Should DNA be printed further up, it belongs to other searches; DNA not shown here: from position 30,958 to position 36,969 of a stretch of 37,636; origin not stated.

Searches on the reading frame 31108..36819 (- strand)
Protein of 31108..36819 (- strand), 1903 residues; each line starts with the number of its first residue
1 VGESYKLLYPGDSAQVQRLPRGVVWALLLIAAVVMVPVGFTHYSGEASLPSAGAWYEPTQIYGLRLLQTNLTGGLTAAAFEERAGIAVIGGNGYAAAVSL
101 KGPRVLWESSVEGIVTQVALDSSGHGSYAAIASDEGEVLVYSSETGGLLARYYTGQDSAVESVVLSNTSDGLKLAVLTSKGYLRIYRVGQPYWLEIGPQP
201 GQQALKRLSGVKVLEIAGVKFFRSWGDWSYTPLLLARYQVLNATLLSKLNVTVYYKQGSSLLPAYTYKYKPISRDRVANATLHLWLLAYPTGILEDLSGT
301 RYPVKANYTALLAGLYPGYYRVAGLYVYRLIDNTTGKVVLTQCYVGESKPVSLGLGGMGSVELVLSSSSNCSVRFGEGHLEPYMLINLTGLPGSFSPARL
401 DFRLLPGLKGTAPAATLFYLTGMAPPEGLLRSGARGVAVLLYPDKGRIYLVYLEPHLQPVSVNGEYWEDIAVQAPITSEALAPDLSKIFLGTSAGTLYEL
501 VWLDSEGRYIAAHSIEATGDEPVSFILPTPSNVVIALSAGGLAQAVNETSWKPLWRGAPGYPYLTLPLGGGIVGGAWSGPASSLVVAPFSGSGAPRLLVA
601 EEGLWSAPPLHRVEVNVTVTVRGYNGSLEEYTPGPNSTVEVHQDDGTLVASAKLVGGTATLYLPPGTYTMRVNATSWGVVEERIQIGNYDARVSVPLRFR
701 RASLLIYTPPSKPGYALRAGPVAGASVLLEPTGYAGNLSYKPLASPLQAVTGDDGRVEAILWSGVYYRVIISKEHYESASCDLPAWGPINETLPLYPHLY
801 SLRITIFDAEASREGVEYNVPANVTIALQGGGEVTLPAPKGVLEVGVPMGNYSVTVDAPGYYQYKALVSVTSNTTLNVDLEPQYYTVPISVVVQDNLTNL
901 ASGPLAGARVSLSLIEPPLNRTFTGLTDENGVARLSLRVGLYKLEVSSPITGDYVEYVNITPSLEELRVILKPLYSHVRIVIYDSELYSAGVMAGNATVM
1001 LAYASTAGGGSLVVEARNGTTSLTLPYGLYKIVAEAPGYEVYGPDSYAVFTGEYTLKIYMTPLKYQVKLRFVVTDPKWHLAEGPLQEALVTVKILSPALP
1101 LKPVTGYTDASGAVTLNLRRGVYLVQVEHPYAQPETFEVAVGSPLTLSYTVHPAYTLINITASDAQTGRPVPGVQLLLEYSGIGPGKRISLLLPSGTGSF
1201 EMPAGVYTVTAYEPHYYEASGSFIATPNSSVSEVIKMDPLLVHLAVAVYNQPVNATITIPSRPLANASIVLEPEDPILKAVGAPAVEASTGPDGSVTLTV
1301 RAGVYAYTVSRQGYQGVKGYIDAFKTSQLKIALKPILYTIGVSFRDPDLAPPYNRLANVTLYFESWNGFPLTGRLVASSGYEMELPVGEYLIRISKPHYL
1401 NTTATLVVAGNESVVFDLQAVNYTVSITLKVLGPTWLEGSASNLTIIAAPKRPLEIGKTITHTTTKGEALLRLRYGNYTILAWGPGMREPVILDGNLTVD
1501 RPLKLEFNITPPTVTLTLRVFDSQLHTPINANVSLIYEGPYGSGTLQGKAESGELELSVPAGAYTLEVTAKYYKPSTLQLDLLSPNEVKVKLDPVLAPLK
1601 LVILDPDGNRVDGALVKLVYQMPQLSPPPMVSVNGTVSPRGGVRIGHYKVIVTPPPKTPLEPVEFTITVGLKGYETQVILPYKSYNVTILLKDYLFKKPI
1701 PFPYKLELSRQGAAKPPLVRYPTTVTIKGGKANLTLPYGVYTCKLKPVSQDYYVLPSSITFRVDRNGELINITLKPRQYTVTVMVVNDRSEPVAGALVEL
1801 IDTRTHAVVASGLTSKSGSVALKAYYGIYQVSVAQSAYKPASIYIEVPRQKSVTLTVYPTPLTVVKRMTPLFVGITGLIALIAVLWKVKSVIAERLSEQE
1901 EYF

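Call 64: search_protein_families(library=pfam, proteins=[window:31108-36819:-], max_evalue=0.001)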
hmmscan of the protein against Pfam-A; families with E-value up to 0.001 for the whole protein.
window:31108-36819:- (1903 aa): 5 families
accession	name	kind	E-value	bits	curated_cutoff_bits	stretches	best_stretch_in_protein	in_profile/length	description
PF13620.12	CarboxypepD_reg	-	2.2e-38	130.9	32.3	1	1780-1857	1-79/82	Carboxypeptidase regulatory-like domain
PF08308.17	PEGA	-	7.7e-08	32.6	20.8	1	845-881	29-66/71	PEGA domain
PF13715.12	CarbopepD_reg_2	-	8e-08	32.7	32.2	0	1785-1856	5-73/88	CarboxypepD_reg-like domain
PF02369.22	Big_1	-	7.9e-05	23.1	34.9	0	1779-1822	19-64/93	Bacterial Ig-like domain (group 1)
PF17802.7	SpaA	-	0.00053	20.5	23.1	0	1722-1775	34-88/91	Prealbumin-like fold domain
